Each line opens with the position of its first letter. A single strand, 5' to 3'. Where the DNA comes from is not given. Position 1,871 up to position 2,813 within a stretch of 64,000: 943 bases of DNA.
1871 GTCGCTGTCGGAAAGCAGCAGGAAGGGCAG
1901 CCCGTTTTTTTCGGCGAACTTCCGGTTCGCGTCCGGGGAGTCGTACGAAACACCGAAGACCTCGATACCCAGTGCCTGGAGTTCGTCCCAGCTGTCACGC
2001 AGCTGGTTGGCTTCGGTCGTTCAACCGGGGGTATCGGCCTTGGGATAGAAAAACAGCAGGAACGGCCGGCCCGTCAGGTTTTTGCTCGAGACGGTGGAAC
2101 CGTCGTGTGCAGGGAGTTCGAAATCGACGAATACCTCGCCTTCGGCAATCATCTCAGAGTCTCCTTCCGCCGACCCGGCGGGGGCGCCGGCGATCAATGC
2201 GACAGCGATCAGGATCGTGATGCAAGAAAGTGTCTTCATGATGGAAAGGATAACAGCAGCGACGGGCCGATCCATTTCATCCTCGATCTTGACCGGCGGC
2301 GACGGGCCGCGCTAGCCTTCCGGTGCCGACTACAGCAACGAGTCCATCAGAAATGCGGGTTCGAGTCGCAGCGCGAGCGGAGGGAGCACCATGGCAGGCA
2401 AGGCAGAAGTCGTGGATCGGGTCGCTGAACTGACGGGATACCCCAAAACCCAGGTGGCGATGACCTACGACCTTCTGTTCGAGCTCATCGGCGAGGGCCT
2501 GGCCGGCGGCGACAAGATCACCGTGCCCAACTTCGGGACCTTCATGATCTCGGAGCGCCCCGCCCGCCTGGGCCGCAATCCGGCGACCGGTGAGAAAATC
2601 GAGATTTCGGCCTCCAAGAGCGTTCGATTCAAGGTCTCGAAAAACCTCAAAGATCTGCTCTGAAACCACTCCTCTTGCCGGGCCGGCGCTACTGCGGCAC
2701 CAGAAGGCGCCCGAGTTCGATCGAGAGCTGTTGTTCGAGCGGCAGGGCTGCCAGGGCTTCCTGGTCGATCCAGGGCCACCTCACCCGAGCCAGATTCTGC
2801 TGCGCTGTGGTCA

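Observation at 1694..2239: Peroxiredoxin with UGA at the peroxidatic cysteine plus a downstream hairpin: likely mis-truncated selenoprotein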

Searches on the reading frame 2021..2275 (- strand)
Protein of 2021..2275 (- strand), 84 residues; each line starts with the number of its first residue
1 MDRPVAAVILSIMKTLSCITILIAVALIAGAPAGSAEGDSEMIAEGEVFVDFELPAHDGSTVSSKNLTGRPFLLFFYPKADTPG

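Call 53: find_encoding_contigs(protein=window:2021-2275:-, flank=3000, max_places=8)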
Protein window:2021-2275:- (84 aa): no gene with exactly this product is on record in the collection.

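Call 54: find_encoding_contigs(protein=window:2021-2239:-, flank=3000, max_places=8)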
Protein window:2021-2239:- (72 aa): no gene with exactly this product is on record in the collection.

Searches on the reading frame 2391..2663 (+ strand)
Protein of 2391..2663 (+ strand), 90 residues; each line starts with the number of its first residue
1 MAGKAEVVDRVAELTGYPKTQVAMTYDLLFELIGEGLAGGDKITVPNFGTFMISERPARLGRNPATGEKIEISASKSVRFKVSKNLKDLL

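Call 24: search_protein_families(library=pfam, proteins=[window:2412-2663:+])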
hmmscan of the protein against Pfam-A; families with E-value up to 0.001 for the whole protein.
window:2412-2663:+ (83 aa): 1 family
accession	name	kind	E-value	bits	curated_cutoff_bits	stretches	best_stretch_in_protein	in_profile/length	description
PF00216.26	Bac_DNA_binding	-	1.6e-25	89.6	22.4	1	2-82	8-88/90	Bacterial DNA-binding protein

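Call 55: find_encoding_contigs(protein=window:2391-2663:+, flank=3000, max_places=8)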
Protein window:2391-2663:+ (90 aa): 3 contigs read that carry it; 2 places shown.
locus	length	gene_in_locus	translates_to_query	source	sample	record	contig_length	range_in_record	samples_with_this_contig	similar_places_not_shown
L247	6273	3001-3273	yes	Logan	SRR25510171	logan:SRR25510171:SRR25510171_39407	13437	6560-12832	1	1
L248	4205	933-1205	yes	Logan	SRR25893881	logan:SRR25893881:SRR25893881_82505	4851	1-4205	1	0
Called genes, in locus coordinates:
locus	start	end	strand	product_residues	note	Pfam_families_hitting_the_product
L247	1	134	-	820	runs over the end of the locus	PF00989:PAS (weak), PF08448:PAS_4, PF00512:HisKA, PF02518:HATPase_c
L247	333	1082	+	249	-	PF04338:DUF481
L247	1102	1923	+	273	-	PF05552:MS_channel_1st_1, PF21088:MS_channel_1st, PF00924:MS_channel_2nd, PF21082:MS_channel_3rd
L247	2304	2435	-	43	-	-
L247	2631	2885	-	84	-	PF00578:AhpC-TSA (weak)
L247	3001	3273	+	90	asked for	PF00216:Bac_DNA_binding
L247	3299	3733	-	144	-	-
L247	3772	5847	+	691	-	PF01433:Peptidase_M1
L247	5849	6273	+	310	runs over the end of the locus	-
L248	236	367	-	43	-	-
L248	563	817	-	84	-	PF00578:AhpC-TSA (weak)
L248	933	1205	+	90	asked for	PF00216:Bac_DNA_binding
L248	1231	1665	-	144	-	-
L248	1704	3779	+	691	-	PF01433:Peptidase_M1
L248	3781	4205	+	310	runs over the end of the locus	-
